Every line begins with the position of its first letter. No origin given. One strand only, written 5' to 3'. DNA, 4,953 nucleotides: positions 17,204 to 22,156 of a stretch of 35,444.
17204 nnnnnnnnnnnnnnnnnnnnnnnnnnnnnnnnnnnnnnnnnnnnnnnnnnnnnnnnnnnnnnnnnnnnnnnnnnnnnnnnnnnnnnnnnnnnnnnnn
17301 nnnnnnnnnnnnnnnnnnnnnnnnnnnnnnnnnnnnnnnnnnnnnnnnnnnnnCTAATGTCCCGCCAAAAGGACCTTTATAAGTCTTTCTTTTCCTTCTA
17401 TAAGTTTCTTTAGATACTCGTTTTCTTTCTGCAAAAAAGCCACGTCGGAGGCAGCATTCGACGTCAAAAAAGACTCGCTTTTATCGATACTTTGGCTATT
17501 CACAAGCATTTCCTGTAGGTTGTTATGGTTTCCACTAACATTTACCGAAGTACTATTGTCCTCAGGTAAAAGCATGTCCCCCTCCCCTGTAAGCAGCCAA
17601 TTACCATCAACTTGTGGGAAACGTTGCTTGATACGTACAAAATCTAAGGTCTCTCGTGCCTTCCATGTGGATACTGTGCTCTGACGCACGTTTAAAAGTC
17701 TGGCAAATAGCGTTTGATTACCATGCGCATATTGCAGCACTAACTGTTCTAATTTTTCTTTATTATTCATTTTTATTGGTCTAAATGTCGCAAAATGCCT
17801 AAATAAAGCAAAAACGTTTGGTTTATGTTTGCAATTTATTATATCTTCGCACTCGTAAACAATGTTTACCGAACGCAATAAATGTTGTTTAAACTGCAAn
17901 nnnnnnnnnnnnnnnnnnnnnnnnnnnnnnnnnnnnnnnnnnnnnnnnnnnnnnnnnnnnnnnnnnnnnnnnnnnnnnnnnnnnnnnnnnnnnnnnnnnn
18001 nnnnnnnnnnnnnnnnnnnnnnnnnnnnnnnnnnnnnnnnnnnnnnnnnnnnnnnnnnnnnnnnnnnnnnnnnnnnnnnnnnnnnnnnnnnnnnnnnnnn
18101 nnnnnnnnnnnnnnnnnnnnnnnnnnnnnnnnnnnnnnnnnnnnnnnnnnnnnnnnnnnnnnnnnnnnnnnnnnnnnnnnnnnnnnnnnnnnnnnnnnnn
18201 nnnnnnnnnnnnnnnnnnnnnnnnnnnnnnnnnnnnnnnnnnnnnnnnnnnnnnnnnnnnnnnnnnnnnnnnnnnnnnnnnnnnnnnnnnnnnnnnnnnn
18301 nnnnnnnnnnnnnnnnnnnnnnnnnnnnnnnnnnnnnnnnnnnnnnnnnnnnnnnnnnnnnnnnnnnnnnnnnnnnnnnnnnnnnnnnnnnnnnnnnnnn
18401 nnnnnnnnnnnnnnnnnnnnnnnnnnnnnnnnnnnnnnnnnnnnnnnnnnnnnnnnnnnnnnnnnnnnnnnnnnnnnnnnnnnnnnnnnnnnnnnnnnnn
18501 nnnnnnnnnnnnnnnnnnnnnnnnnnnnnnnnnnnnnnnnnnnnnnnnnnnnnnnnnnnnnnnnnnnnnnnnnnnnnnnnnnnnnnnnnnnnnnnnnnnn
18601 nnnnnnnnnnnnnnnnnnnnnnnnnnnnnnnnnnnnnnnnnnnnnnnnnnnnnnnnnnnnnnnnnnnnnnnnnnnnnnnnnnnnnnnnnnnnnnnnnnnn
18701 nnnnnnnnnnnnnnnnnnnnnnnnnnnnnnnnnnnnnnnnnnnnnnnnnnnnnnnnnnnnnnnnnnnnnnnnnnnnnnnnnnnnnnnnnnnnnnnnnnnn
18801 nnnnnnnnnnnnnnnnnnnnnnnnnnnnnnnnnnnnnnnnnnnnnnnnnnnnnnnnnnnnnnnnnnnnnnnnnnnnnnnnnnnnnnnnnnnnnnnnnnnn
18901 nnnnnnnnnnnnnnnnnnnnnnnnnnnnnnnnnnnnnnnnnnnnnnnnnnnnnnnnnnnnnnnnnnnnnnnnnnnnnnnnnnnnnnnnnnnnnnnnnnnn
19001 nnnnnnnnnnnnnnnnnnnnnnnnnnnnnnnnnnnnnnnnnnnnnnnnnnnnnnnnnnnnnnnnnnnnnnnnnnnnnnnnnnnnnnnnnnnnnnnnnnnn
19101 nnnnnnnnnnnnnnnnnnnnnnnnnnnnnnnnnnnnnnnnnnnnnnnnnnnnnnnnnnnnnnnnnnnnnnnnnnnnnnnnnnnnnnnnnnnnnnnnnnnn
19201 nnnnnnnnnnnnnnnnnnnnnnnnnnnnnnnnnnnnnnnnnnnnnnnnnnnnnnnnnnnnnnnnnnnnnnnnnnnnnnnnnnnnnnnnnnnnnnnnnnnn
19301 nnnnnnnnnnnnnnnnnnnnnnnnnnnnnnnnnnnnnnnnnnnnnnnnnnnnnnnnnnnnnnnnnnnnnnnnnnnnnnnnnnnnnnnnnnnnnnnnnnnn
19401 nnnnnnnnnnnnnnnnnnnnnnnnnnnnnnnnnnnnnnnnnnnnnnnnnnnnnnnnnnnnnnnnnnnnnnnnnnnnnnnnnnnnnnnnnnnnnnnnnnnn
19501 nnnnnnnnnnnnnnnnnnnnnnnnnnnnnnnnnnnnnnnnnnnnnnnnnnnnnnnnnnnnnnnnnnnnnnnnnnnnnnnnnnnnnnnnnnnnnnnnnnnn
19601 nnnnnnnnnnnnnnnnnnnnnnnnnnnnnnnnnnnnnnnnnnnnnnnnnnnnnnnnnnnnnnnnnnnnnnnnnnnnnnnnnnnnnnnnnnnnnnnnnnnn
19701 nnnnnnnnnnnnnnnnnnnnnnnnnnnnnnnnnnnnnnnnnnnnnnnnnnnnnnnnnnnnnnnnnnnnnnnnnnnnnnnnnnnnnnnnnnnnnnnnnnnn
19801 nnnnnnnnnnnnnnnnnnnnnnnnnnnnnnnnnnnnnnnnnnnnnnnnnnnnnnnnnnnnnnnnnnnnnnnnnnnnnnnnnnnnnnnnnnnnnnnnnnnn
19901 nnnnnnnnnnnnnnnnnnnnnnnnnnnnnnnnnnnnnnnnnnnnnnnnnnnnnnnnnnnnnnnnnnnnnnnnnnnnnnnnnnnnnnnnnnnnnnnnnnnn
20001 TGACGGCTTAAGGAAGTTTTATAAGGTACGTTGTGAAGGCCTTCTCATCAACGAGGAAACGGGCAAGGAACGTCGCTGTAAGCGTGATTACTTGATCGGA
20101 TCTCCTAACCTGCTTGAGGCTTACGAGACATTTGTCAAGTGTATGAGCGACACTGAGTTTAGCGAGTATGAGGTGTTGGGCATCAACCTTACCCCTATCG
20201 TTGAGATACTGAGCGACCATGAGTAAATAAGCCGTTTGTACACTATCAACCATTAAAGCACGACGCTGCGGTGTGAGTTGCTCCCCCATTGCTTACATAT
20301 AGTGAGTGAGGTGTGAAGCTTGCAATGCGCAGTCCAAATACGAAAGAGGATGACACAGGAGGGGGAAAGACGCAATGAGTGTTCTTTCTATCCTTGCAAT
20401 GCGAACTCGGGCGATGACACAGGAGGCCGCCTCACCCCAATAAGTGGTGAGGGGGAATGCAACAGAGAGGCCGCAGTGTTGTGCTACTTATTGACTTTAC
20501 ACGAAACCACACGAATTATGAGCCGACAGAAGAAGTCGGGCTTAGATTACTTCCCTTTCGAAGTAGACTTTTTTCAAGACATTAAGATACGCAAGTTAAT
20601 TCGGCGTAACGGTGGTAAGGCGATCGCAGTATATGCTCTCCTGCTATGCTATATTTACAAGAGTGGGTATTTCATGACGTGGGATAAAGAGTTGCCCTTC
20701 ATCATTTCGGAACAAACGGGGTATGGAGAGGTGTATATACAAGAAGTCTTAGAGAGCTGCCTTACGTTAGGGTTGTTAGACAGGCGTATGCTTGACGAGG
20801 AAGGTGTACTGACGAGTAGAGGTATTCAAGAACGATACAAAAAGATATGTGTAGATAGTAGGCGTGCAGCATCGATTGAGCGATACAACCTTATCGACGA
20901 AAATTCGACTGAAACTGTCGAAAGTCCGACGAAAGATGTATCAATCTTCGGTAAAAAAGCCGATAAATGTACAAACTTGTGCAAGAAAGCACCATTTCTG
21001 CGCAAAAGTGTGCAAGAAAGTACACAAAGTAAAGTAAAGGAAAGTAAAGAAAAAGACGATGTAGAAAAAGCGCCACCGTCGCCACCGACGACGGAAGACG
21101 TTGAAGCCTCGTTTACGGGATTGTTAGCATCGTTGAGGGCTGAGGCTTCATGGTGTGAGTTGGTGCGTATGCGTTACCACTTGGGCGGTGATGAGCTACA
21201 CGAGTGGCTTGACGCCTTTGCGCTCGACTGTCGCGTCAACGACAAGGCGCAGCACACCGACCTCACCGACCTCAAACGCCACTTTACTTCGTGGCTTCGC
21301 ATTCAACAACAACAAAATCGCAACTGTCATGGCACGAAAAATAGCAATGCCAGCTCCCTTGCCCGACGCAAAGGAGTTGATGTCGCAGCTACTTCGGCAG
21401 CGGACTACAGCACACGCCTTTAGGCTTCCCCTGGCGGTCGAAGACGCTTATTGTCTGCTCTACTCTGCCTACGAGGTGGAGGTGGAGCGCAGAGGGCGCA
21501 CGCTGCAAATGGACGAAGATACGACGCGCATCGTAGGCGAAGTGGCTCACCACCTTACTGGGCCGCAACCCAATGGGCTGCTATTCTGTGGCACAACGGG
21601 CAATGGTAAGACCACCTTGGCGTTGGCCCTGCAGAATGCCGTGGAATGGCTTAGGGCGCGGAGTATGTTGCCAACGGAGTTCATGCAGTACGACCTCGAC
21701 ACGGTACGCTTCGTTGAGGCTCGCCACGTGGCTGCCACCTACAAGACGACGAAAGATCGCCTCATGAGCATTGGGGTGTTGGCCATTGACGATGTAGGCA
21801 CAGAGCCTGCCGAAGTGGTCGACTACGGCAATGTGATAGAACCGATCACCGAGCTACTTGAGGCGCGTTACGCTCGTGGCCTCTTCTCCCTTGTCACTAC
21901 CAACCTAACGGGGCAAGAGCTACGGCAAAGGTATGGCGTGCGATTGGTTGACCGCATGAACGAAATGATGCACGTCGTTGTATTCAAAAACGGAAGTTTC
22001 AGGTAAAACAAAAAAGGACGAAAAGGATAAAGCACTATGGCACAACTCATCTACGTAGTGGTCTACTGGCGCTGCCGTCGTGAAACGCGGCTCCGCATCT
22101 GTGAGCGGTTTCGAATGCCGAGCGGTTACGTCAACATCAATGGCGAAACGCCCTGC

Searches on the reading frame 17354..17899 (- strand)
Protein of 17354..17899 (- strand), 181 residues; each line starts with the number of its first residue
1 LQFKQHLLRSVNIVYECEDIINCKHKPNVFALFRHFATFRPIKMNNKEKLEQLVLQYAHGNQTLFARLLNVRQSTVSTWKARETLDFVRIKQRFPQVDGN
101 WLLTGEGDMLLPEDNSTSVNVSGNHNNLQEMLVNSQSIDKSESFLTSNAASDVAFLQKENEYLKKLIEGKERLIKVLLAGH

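Call 51: search_protein_families(library=phrogs, proteins=[window:17354-17899:-], max_evalue=0.001)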
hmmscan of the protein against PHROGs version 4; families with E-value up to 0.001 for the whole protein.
window:17354-17899:- (181 aa): 3 families
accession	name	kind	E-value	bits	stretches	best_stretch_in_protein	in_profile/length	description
phrog_4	-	transcription regulation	6.4e-07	29.7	1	42-122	133-205/400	transcriptional repressor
phrog_8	-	transcription regulation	1.2e-05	26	1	61-165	172-255/346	transcriptional regulator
phrog_35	-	transcription regulation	0.00011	23.3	1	38-84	64-110/181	transcriptional repressor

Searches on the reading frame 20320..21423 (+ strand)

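Call 8: search_protein_families(library=phrogs, proteins=[window:20320-21423:+], max_evalue=0.001)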
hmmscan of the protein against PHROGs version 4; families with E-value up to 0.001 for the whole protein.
window:20320-21423:+ (367 aa): 5 families
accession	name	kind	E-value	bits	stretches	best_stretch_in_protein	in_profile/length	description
phrog_2562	-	DNA, RNA and nucleotide metabolism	1.3e-43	150.7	1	67-253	1-176/290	replication initiation protein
phrog_20437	-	DNA, RNA and nucleotide metabolism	2.9e-33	116.2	1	67-262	1-195/212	DNA replication initiation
phrog_16706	-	DNA, RNA and nucleotide metabolism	7.4e-31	109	1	67-329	1-239/266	replisome organizer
phrog_20981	-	unknown function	2.9e-11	44.6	1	75-249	1-178/293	-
phrog_345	-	DNA, RNA and nucleotide metabolism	1.3e-07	32.6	1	69-246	15-192/297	replication initiation O-like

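Call 9: search_protein_families(library=pfam, proteins=[window:20320-21423:+], max_evalue=0.001)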
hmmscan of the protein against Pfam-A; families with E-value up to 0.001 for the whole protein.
window:20320-21423:+ (367 aa): 2 families
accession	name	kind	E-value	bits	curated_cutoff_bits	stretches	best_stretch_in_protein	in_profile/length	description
PF14297.12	Lin1244_N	-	1.2e-23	84.1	25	1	77-169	1-95/95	Lin1244/Lin1753-like, N-terminal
PF25200.1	DUF7833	-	2.4e-13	50.3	24.3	1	270-328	2-63/63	Family of unknown function (DUF7833)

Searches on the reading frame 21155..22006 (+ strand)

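Call 51: search_protein_families(library=phrogs, proteins=[window:21155-22006:+], max_evalue=0.001)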
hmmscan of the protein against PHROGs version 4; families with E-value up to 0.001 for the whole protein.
window:21155-22006:+ (283 aa): 5 families
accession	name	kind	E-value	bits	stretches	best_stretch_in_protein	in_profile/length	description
phrog_50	-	DNA, RNA and nucleotide metabolism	1.8e-28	101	1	137-283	367-510/570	DnaC-like helicase loader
phrog_3277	-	DNA, RNA and nucleotide metabolism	2.3e-19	70.9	1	135-283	6-153/168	DnaC-like helicase loader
phrog_26922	-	DNA, RNA and nucleotide metabolism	2.5e-06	29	1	203-274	9-76/92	DnaC-like helicase loader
phrog_15321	-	unknown function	1.6e-05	26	1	203-280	5-84/93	-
phrog_168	-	DNA, RNA and nucleotide metabolism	0.0009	20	0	140-186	43-86/314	clamp loader of DNA polymerase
